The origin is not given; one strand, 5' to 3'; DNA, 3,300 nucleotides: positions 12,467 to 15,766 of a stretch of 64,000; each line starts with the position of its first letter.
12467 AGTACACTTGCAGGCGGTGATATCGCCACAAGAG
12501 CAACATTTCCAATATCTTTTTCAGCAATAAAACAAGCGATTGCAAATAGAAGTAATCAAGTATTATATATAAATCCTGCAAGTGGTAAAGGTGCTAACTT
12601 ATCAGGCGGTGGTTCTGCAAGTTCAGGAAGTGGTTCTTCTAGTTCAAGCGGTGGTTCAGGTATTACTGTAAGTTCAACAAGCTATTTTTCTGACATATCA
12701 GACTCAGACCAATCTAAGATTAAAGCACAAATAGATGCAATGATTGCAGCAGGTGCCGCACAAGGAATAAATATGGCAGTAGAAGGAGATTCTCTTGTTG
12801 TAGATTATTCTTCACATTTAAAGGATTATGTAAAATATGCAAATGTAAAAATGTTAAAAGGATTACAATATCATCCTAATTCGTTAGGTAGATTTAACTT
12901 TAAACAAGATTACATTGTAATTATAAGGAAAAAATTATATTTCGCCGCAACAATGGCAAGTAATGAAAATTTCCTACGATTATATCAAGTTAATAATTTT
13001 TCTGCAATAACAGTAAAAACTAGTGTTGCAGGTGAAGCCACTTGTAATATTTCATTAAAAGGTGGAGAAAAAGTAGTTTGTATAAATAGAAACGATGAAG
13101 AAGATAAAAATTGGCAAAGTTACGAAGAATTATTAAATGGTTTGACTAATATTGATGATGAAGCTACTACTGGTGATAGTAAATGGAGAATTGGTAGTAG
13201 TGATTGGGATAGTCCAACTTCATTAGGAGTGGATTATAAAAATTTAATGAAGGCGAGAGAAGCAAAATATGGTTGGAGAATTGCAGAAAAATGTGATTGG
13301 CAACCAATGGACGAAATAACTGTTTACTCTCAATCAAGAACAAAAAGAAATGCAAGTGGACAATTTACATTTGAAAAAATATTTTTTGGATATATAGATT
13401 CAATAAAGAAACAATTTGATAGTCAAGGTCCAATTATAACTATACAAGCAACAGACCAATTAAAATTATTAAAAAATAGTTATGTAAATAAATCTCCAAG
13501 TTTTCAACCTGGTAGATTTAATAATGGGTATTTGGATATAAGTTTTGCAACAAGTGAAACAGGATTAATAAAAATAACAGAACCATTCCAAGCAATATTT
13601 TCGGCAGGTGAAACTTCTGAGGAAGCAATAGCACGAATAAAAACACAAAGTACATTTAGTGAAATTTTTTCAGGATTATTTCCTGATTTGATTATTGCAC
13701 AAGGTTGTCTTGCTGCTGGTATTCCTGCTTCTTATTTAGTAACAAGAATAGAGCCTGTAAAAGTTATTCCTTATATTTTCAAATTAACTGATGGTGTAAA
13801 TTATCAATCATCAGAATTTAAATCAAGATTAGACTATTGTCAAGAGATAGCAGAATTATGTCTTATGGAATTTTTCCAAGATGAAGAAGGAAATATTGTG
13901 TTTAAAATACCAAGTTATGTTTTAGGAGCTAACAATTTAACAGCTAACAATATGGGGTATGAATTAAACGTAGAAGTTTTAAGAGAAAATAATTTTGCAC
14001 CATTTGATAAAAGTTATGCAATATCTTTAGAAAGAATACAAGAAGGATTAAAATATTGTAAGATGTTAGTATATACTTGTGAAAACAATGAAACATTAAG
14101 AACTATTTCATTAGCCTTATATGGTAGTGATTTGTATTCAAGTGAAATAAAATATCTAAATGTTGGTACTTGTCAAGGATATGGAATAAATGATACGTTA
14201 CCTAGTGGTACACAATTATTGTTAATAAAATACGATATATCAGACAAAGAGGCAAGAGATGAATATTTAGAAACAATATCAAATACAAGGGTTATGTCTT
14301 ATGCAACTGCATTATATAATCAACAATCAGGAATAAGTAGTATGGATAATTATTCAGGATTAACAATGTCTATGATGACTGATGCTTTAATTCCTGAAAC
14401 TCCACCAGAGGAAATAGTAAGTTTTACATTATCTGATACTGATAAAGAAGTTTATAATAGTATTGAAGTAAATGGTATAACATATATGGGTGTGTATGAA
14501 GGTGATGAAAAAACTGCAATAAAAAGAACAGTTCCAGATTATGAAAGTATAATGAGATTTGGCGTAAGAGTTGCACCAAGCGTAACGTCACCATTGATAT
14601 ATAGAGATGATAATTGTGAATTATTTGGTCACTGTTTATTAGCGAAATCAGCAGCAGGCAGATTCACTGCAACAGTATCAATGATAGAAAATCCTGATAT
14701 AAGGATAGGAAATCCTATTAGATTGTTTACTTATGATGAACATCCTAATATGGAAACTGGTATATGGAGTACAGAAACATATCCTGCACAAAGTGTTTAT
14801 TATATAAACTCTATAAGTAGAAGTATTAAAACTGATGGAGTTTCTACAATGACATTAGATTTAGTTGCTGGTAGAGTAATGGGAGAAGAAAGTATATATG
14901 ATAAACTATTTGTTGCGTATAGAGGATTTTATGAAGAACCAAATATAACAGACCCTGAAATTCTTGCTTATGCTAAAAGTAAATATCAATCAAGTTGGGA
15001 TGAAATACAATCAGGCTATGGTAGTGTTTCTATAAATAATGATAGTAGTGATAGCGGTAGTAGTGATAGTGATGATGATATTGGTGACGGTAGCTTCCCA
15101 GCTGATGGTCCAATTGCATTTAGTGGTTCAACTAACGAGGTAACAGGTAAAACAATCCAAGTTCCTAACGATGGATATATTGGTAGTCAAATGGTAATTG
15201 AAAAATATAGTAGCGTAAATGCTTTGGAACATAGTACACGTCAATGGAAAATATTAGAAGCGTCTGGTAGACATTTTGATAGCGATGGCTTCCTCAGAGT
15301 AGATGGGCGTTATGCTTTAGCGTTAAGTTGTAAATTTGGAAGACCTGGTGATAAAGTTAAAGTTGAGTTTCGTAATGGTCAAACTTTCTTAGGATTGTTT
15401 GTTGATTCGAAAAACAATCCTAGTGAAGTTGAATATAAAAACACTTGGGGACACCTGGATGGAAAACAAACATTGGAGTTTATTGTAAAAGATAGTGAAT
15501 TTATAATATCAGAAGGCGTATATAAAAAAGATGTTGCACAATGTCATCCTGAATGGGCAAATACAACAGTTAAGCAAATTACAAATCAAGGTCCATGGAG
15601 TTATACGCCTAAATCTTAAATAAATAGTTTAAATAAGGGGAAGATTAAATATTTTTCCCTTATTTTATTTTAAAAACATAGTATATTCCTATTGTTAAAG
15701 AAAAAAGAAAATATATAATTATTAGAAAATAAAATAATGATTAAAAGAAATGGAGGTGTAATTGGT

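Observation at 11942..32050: Three paralogous hub or tip-like proteins share one LysM-containing core but carry at least seven different cell-wall hydrolase domains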

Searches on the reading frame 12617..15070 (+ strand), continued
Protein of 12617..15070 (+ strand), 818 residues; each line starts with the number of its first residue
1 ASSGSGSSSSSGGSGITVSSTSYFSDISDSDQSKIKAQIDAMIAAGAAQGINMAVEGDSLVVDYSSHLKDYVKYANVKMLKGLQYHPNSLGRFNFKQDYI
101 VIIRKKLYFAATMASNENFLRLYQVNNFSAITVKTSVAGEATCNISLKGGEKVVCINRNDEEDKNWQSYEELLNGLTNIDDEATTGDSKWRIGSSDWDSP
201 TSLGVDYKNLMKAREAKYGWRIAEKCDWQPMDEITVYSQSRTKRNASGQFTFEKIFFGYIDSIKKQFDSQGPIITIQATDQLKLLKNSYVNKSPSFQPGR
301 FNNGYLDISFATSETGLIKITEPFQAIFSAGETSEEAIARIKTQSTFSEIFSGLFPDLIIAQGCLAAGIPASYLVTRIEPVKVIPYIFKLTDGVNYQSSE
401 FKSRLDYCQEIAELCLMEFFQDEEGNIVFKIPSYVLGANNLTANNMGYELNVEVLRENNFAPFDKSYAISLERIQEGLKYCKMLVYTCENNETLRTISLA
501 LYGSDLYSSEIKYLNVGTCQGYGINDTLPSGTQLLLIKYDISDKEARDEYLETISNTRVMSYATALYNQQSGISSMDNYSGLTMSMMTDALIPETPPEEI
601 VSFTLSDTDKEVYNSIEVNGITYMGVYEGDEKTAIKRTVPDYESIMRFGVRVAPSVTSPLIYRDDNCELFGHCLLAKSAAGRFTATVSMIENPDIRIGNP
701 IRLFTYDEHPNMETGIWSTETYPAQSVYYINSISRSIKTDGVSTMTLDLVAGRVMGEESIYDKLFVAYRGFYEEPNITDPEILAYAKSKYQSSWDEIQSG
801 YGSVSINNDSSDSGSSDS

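Call 77: find_related_loci(query=A1, collection=viral_contigs, flank=10000)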
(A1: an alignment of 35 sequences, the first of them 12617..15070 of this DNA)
Query A1 (818 aa) in viral_contigs; peptide patterns used: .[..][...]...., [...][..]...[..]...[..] (x = any residue, [..] = any of these).
257 stretches matched a pattern; 23 encode a relative of the query (tblastn E <= 1e-3); 22 distinct loci.
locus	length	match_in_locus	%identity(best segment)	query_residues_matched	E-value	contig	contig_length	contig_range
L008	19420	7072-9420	77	20-803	0e+0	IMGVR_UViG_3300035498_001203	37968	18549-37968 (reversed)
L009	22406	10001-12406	47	12-816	0e+0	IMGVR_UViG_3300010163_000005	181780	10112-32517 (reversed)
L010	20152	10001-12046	35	60-778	9e-113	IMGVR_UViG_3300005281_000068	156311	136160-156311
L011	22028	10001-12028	33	73-774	1e-111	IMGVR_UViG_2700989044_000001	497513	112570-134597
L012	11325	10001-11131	42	68-448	1e-96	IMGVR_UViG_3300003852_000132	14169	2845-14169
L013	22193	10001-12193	39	54-774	9e-152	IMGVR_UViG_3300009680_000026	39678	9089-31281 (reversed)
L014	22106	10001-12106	35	62-781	2e-122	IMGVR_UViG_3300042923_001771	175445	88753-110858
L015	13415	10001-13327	31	73-772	2e-70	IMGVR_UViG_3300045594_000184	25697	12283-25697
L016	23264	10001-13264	37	71-773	2e-49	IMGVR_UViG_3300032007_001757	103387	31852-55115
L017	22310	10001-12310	41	71-610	4e-48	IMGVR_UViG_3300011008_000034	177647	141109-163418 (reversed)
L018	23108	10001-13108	41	71-773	3e-47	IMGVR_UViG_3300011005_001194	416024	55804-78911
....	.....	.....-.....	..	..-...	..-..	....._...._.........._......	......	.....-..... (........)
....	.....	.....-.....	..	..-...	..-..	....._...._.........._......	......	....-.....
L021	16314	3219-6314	37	70-796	5e-46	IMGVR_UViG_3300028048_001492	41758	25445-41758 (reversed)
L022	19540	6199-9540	38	71-791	2e-44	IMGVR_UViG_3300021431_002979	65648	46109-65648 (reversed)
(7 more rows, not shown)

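Call 80: find_encoding_contigs(protein=P0007, flank=1000, max_places=8)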
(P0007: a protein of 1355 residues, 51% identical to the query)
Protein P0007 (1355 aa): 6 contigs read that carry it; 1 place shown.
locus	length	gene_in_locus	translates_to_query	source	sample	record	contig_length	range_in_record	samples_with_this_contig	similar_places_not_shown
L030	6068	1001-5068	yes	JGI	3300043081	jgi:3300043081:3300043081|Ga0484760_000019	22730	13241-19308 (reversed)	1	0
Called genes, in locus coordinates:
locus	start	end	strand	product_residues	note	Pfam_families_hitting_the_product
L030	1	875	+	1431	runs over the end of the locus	?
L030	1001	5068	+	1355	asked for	PF01551:Peptidase_M23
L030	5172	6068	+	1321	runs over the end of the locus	PF00877:NLPC_P60, PF01510:Amidase_2, PF18013:Phage_lysozyme2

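Call 91: find_encoding_contigs(protein=P0003, flank=10000, max_places=3)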
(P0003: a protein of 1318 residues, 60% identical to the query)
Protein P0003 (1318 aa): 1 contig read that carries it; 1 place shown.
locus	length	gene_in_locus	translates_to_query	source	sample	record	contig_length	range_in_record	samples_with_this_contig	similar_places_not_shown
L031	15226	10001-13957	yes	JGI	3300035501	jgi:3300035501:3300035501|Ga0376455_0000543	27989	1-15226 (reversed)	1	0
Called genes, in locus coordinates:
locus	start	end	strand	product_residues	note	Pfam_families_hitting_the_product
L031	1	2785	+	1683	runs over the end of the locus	-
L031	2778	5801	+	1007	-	-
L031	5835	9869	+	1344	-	PF01551:Peptidase_M23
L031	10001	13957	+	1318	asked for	PF25309:ELLD (weak), PF01510:Amidase_2, PF18013:Phage_lysozyme2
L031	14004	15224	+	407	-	?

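Call 97: find_related_loci(query=A1, collection=genome_contigs, flank=10000)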
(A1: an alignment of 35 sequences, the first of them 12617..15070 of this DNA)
Query A1 (818 aa) in genome_contigs; peptide patterns used: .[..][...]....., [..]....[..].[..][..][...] (x = any residue, [..] = any of these).
33 stretches matched a pattern, but none encodes a relative of the query by tblastn (E <= 1e-3).

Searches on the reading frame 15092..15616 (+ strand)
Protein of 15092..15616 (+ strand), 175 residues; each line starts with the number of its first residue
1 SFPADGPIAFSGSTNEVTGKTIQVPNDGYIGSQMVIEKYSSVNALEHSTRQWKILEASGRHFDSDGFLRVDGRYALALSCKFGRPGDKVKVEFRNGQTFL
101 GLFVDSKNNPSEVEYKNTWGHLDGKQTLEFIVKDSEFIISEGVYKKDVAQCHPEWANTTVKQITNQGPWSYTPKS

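Call 37: search_solved_structures(query=A3, max_evalue=10)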
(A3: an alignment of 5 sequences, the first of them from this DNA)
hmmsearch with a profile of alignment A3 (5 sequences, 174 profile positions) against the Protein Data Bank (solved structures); distinct sequences matched with E-value up to 10: 4.
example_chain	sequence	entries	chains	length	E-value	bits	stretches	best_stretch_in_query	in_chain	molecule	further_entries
6bo6_A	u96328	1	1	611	0.13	15.4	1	21-83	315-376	Glycoside Hydrolase Family 2 candidate b-glucuronidase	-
6d4o_A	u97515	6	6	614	0.13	15.4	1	21-83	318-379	Beta-glucuronidase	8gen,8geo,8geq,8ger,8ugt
6bjq_A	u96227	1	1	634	0.13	15.3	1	21-83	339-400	Glycoside Hydrolase Family 2 candidate b-glucuronidase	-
6bjw_A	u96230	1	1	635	0.13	15.3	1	21-83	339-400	Glycoside Hydrolase Family 2 candidate b-glucuronidase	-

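Call 39: search_protein_families(library=pfam, alignment_id=A3, max_evalue=5)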
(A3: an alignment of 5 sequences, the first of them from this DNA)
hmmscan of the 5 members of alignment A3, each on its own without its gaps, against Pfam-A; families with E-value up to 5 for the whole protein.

A. member 1, seq(175 aa): 0 families

B. families by the number of members that match (of 5 scanned): 3 families
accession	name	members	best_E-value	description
PF00508.23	PPV_E2_N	1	0.055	E2 (early) protein, N terminal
PF15560.11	Imm12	1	0.088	Immunity protein 12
PF05508.16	Ran-binding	1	0.13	RanGTP-binding protein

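Call 51: search_protein_representatives(protein=window:15092-15616:+)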
Query: 175 residues. Proteins with E-value up to 0.001 (for the whole library): 315; up to 1e-10: 76; up to 1e-30: 1. The best 150 are listed.
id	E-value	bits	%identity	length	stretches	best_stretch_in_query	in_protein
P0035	2.1e-115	399.1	100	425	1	1-175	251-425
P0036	1.3e-17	80.6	33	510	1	7-168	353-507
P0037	1.1e-16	77.6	38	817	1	39-168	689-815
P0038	2.8e-16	76.3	38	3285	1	9-169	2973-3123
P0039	1.0e-15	74.4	37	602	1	16-167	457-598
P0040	1.8e-15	73.7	42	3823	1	47-163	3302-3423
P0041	1.9e-15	73.6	40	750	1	21-170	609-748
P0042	2.7e-15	73.0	34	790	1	48-170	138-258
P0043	3.5e-15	72.7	32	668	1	13-169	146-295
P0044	6.9e-15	71.7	38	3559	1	4-169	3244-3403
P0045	1.0e-14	71.2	33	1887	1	2-168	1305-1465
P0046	1.6e-14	70.6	33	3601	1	5-169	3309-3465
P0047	3.6e-14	69.4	34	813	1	15-165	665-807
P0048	4.7e-14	69.0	37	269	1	12-168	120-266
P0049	5.0e-14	68.9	35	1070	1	11-173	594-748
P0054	4.0e-13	66.0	35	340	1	46-168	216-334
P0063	9.0e-13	64.8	31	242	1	12-173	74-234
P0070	2.2e-12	63.6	33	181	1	18-167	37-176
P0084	9.2e-12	61.5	33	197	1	18-165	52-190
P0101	3.5e-11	59.6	35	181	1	47-167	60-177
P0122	2.9e-10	56.7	32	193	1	47-169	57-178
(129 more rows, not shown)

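Call 52: search_protein_families(library=pfam, proteins=[P0070, P0101, P0084, P0122, P0063, P0048, P0036, P0042, P0054, P0043], max_evalue=0.01)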
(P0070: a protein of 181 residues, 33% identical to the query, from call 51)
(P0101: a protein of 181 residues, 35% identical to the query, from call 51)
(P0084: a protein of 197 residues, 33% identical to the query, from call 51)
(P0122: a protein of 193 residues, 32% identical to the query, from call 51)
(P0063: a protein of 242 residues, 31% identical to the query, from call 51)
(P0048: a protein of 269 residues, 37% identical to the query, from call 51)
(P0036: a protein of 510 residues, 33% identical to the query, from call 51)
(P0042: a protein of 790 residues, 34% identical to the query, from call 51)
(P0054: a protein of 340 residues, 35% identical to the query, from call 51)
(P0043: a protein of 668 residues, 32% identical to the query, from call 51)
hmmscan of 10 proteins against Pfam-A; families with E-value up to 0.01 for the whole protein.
P0070 (181 aa): 0 families

P0101 (181 aa): 0 families

P0084 (197 aa): 0 families

P0122 (193 aa): 0 families

P0063 (242 aa): 0 families

P0048 (269 aa): 1 family
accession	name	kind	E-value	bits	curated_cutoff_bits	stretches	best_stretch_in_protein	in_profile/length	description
PF06013.18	WXG100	-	0.00011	22.8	27.3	1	7-92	2-85/86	Proteins of 100 residues with WXG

P0036 (510 aa): 1 family
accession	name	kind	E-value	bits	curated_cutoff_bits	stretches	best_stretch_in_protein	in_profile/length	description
PF01510.30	Amidase_2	-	3.7e-16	60.1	26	1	22-159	3-131/131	N-acetylmuramoyl-L-alanine amidase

P0042 (790 aa): 7 families
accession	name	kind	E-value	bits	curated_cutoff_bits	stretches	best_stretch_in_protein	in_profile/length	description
PF03382.20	DUF285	-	5e-17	62.2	25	1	345-423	2-77/120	Mycoplasma protein of unknown function, DUF285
PF07679.22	I-set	-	3.2e-12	46.8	23.7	1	426-511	3-88/90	Immunoglobulin I-set domain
PF13927.12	Ig_3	-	1.8e-11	44.8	30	1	426-498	4-77/78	Immunoglobulin domain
PF02012.26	BNR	-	7.9e-07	28.6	27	0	733-743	1-11/12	BNR/Asp-box repeat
PF00801.26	PKD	-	2.2e-05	24.8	23.5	0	428-465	4-41/80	PKD domain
PF13895.12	Ig_2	-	0.0013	19.4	27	0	433-511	9-77/79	Immunoglobulin domain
PF03174.19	CHB_HEX_C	-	0.0026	18.1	23.6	0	548-565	38-55/76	Chitobiase/beta-hexosaminidase C-terminal domain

P0054 (340 aa): 3 families
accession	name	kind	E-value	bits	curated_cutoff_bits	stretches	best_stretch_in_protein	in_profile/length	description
PF01476.26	LysM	-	6.2e-14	52.1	20.9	1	118-161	1-43/43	LysM domain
PF23473.1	LysM3_LYK4_5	-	0.0021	18.6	29.3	1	118-153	5-39/48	LYK4/5 LysM3 domain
PF23472.1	LysM2_CERK1_LYK3_4_5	-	0.0022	18.3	27.4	1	115-161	5-54/56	LYK3/4/5 LysM2 domain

P0043 (668 aa): 3 families
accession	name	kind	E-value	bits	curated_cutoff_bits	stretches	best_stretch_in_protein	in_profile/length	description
PF24032.1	YQBQ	-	2e-90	303.6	27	1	368-660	1-293/294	YQBQ-like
PF05257.22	CHAP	-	2.4e-10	41.2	26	1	29-115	1-81/81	CHAP domain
PF10030.15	DUF2272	-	0.0097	16.2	27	0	33-94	45-112/191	Uncharacterized protein conserved in bacteria (DUF2272)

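Call 56: search_solved_structures(query=A4, max_evalue=10)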
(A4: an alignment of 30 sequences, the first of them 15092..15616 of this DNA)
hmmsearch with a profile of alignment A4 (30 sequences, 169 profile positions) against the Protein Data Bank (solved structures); distinct sequences matched with E-value up to 10: 4.
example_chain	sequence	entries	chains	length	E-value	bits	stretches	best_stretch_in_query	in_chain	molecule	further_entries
6bo6_A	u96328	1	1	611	0.2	14.9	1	17-79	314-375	Glycoside Hydrolase Family 2 candidate b-glucuronidase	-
6d4o_A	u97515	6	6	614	0.2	14.9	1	17-79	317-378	Beta-glucuronidase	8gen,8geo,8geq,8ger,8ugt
6bjq_A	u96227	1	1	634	0.21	14.8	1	17-79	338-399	Glycoside Hydrolase Family 2 candidate b-glucuronidase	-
6bjw_A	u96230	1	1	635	0.21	14.8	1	17-79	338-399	Glycoside Hydrolase Family 2 candidate b-glucuronidase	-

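Call 62: predict_structure(alignment_id=A4)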
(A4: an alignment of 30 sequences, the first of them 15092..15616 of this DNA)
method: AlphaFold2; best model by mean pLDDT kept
length: 175 residues; sequences in the alignment: 30
mean_pLDDT: 84.8   pTM: 0.81
mean pLDDT of the five models: 84.8, 84.1, 83.7, 83.0, 82.3
residues with pLDDT >= 90: 99; 70-90: 47; 50-70: 19; < 50: 10
segments of 3 or more residues with pLDDT < 50: 1-5, 13-15
pLDDT, mean of each block of 10 residues (from residue 1): 48 62 92 93 81 85 95 94 93 98 82 65 93 90 89 96 95 66
secondary structure, 60 per line:
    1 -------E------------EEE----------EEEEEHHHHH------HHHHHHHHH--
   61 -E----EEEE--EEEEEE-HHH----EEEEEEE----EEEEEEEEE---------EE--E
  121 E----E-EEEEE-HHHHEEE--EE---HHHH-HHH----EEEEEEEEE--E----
elements in order: E21-23 E34-38 H39-43 H50-58 E67-70 E73-78 E87-93 E98-106 E128-132 H134-137 E138-140 H148-151 E160-168

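Call 87: fold_search(model_id=the predicted structure, library=viral)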
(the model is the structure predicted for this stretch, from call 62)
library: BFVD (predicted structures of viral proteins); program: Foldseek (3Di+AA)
matches with E <= 10: 738; with E <= 0.001: 4
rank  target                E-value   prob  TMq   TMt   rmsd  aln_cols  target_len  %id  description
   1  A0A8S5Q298            5.2e-13  1.00  0.71  0.46   5.9       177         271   25  Uncharacterized protein [Myoviridae sp. ctMYT7]
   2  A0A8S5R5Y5            9.5e-11  1.00  0.70  0.37   3.2       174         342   20  Uncharacterized protein [Myoviridae sp. ctaOv25]
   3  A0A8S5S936            7.4e-09  1.00  0.62  0.52   3.7       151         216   19  Uncharacterized protein [Phage sp. ctGns7]
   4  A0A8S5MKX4            6.1e-08  1.00  0.63  0.65   3.3       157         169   20  Uncharacterized protein [Siphoviridae sp. ctXZx16]
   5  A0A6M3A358            1.3e-03  0.99  0.35  0.32   7.6       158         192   13  (no name in the UniProt tables at hand)
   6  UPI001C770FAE         2.8e-03  0.94  0.32  0.24  15.6       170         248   10  (no name look-up for this kind of identifier)
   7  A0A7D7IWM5            5.0e-03  0.95  0.32  0.44  10.2       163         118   16  (no name in the UniProt tables at hand)
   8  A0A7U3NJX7            5.6e-03  0.97  0.34  0.26  10.9       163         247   12  3D domain-containing protein [Bacillus phage Kirov]
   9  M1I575                7.2e-03  0.84  0.32  0.15  10.3       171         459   13  (no name in the UniProt tables at hand)
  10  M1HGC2                7.2e-03  0.72  0.30  0.11   9.7       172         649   11  (no name in the UniProt tables at hand)
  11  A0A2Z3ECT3            7.7e-03  0.97  0.36  0.35   6.9       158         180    9  (no name in the UniProt tables at hand)
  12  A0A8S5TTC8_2          7.7e-03  0.51  0.30  0.05  18.9       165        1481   22  NlpC/P60 family [Siphoviridae sp. ct5jB2]
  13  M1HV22                9.2e-03  0.82  0.32  0.25  15.3       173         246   12  (no name in the UniProt tables at hand)
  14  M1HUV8                1.0e-02  0.85  0.33  0.27  16.8       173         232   10  (no name in the UniProt tables at hand)
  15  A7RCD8                1.2e-02  0.72  0.35  0.12   9.9       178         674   12  (no name in the UniProt tables at hand)
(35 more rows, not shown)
